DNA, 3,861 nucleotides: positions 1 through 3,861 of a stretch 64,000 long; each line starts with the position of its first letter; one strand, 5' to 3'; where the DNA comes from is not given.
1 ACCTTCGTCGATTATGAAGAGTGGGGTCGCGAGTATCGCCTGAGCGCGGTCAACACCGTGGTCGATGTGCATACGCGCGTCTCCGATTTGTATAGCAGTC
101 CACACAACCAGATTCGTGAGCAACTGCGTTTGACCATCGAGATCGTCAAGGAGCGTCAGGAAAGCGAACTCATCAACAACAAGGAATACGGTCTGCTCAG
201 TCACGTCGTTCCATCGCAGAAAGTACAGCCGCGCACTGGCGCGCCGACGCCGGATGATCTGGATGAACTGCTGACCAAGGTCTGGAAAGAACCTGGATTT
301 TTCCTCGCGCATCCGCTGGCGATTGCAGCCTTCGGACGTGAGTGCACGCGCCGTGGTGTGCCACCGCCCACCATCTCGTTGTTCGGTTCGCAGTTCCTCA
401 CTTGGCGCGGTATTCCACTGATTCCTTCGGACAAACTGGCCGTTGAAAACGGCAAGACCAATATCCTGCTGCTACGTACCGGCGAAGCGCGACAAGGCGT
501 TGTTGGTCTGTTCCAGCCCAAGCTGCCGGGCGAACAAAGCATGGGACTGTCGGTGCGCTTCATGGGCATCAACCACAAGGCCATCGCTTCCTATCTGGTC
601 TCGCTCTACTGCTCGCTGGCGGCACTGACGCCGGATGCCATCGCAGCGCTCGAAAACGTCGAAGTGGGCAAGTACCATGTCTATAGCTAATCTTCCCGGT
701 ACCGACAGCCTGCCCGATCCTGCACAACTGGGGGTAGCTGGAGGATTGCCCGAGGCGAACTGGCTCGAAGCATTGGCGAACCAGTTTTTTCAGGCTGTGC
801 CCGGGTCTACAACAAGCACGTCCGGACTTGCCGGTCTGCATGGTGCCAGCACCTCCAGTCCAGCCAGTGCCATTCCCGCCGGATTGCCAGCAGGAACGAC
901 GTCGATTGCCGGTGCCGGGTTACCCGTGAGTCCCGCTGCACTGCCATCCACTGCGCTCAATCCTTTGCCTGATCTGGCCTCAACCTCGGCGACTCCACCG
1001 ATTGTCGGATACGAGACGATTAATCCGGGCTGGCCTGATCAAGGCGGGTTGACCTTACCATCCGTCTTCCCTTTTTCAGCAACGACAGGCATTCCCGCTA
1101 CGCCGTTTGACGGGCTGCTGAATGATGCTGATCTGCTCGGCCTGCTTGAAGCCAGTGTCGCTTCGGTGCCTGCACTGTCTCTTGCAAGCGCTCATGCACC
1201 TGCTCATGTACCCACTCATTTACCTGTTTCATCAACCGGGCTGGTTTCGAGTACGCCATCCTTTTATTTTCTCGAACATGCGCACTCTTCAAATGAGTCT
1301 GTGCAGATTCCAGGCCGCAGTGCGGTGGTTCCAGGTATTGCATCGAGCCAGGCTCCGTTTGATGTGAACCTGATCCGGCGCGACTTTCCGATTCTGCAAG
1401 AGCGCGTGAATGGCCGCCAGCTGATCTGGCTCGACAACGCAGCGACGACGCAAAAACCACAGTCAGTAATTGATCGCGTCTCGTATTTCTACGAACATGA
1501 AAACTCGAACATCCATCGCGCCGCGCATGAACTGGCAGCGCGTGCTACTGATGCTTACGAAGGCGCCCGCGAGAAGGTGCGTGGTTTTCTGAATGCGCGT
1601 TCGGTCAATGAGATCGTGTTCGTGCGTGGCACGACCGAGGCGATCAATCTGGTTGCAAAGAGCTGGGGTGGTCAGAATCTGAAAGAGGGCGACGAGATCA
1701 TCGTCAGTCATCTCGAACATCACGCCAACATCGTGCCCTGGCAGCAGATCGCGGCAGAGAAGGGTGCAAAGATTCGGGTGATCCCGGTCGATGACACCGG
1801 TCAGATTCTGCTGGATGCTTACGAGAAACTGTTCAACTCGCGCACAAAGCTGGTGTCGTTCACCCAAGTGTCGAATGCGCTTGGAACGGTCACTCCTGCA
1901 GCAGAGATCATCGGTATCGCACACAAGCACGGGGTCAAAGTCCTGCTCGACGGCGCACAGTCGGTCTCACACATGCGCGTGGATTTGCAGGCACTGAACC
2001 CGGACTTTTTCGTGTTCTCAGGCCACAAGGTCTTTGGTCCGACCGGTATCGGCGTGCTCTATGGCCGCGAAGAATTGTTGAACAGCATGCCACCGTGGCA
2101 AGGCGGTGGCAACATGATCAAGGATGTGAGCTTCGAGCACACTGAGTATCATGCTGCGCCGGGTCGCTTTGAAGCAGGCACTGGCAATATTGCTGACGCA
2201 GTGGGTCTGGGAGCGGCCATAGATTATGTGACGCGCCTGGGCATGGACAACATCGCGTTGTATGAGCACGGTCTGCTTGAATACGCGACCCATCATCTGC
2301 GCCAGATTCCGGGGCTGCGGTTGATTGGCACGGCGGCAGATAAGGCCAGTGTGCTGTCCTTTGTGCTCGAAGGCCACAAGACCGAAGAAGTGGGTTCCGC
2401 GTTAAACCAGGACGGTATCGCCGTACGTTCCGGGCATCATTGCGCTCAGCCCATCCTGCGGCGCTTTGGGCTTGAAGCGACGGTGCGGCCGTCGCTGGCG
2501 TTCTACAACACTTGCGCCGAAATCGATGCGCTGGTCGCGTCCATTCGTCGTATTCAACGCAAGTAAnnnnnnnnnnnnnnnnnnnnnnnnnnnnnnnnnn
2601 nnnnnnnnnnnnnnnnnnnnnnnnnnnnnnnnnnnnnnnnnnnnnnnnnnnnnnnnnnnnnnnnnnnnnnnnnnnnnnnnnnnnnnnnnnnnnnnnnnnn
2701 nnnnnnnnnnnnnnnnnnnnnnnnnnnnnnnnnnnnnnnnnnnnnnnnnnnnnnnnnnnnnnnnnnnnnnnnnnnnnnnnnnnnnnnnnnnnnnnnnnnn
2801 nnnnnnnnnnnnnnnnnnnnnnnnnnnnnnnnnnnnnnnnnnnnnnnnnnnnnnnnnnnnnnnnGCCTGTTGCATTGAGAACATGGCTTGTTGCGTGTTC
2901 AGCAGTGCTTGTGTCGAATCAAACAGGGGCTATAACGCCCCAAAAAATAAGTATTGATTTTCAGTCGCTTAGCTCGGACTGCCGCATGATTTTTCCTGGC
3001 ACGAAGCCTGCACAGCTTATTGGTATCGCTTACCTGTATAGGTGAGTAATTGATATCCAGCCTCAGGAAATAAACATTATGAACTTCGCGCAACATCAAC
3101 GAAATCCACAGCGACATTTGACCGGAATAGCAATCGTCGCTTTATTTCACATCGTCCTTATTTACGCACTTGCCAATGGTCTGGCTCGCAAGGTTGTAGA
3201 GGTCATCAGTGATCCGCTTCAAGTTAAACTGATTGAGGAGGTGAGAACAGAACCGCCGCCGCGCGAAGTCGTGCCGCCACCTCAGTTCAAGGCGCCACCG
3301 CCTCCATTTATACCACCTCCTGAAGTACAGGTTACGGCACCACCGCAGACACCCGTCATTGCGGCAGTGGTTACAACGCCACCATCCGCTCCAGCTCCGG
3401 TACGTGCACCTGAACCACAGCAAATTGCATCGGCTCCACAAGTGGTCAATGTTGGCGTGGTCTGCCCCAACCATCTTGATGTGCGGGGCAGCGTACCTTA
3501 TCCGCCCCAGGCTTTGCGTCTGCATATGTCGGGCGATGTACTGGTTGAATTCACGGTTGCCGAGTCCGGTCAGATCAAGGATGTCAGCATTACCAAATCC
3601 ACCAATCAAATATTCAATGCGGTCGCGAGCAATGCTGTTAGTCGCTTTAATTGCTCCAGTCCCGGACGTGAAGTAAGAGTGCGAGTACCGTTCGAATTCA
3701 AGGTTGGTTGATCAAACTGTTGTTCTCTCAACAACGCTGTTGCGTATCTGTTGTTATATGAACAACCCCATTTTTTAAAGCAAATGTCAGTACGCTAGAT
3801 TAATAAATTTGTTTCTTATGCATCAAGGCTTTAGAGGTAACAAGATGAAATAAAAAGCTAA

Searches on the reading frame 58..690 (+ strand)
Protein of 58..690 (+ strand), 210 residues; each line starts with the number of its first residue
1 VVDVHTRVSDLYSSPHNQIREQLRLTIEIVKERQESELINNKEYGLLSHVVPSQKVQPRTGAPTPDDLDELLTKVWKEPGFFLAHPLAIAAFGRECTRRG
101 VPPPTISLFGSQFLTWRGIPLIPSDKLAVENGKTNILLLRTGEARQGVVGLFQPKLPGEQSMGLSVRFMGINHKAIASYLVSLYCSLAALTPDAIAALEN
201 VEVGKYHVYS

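Call 33: search_protein_families(library=ncbifam, proteins=[window:58-690:+], max_evalue=0.001)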
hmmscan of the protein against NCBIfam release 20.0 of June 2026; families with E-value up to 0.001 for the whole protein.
window:58-690:+ (210 aa): 2 families
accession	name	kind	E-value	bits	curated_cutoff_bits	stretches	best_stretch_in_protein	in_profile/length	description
NF041162.2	encap_f2a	equivalog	3.8e-118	393.9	380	1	1-209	86-295/295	family 2A encapsulin nanocompartment shell protein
NF041163.2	encap_f2b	equivalog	3.9e-96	322.9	400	1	2-204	247-449/450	family 2B encapsulin nanocompartment shell protein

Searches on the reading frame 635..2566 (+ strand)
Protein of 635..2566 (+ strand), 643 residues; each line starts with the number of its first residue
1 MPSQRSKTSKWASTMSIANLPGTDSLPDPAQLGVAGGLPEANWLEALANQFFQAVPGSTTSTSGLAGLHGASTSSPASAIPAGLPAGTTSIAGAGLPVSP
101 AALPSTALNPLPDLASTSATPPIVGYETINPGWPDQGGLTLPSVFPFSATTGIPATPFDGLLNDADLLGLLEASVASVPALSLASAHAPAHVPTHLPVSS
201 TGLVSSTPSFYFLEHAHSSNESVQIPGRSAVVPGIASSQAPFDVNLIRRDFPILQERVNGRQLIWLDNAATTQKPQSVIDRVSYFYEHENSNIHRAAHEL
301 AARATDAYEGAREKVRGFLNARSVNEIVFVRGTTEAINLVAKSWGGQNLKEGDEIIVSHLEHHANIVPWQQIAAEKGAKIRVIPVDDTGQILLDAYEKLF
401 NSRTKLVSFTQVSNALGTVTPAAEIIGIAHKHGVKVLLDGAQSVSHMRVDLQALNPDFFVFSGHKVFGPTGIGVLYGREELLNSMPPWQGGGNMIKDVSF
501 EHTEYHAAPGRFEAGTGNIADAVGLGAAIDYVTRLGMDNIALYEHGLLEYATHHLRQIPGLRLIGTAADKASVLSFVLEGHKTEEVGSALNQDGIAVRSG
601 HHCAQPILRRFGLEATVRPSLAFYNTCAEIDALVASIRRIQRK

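Call 25: search_protein_families(library=pfam, proteins=[window:635-2566:+], max_evalue=0.001)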
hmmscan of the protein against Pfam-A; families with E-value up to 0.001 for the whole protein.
window:635-2566:+ (643 aa): 5 families
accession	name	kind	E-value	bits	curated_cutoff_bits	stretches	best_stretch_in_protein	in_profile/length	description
PF00266.25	Aminotran_5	-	1.7e-146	488.4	21.5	1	264-633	1-371/371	Aminotransferase class-V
PF00155.27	Aminotran_1_2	-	2.6e-09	37.2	19.7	1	312-491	48-247/361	Aminotransferase class I and II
PF01212.27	Beta_elim_lyase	-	7.5e-06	25.9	27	1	348-557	67-215/288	Beta-eliminating lyase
PF01041.23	DegT_DnrJ_EryC1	-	1.9e-05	24.5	19.8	1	327-444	42-150/360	DegT/DnrJ/EryC1/StrS aminotransferase family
PF01053.26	Cys_Met_Meta_PP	-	0.00017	20.8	27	1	349-441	88-175/381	Cys/Met metabolism PLP-dependent enzyme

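Call 33: search_protein_families(library=ncbifam, proteins=[window:635-2566:+], max_evalue=0.001)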
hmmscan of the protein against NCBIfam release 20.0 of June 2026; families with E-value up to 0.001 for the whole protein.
window:635-2566:+ (643 aa): 26 families (the best 25 are shown)
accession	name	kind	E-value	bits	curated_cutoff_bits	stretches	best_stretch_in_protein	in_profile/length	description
NF041166.1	f2_encap_cargo1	exception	4.1e-271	901.5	800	1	34-640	14-623/623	family 2A encapsulin nanocompartment cargo protein cysteine desulfurase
TIGR01979.1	sufS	subfamily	4.3e-170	565.9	475.1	1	247-642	3-400/403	SufS family cysteine desulfurase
NF006791.0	PRK09295.1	equivalog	3.6e-156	520.3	661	1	242-642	3-403/406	cysteine desulfurase SufS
NF008126.0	PRK10874.1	equivalog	1.6e-121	406.2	607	1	241-639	3-394/401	cysteine desulfurase CsdA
TIGR03392.1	FeS_syn_CsdA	equivalog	1.9e-119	399.4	493.6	1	242-638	1-390/398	cysteine desulfurase CsdA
TIGR01976.1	am_tr_V_VC1184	hypoth_equivalog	5.8e-76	256.3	352.35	1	242-636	1-400/401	cysteine desulfurase-like protein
TIGR01977.1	am_tr_V_EF2568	hypoth_equivalog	3e-69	233.8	377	1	264-640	1-376/376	cysteine desulfurase family protein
NF040779.1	Sec_lyase_SclA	exception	3.9e-51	174.1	525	1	264-640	1-376/378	selenocysteine lyase SclA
TIGR03402.1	FeS_nifS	equivalog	6.2e-48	163.5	530.75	1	264-640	1-369/379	cysteine desulfurase NifS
TIGR03235.1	DNA_S_dndA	equivalog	2e-38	132.6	480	1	265-605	1-326/353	cysteine desulfurase DndA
NF010611.0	PRK14012.1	equivalog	3.4e-36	125.1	548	1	264-604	7-331/406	IscS subfamily cysteine desulfurase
TIGR02006.1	IscS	equivalog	3.2e-33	115.3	643.2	1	264-488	5-227/402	IscS subfamily cysteine desulfurase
TIGR03403.1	nifS_epsilon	equivalog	5.6e-32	111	587.7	1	264-638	1-370/382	NifS family cysteine desulfurase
TIGR04343.1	egtE_PLP_lyase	equivalog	4.1e-28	98.2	400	1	264-567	15-299/370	ergothioneine biosynthesis PLP-dependent enzyme EgtE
NF002806.0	PRK02948.1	subfamily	8.3e-24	84.3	304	1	263-478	1-213/381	IscS subfamily cysteine desulfurase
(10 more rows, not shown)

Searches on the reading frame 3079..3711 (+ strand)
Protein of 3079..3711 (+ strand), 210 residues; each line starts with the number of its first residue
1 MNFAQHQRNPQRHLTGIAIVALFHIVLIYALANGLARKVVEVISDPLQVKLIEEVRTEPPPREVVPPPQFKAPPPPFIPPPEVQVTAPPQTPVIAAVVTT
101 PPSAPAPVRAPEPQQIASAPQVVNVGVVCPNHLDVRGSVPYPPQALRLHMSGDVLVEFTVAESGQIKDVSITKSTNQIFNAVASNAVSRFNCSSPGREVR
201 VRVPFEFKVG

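Call 25: search_protein_families(library=pfam, proteins=[window:3079-3711:+], max_evalue=0.001)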
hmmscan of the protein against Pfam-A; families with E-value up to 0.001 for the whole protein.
window:3079-3711:+ (210 aa): 1 family
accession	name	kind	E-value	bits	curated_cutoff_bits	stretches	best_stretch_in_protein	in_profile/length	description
PF03544.19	TonB_C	-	1.1e-11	45.5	24.6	1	140-208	4-78/79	Gram-negative bacterial TonB protein C-terminal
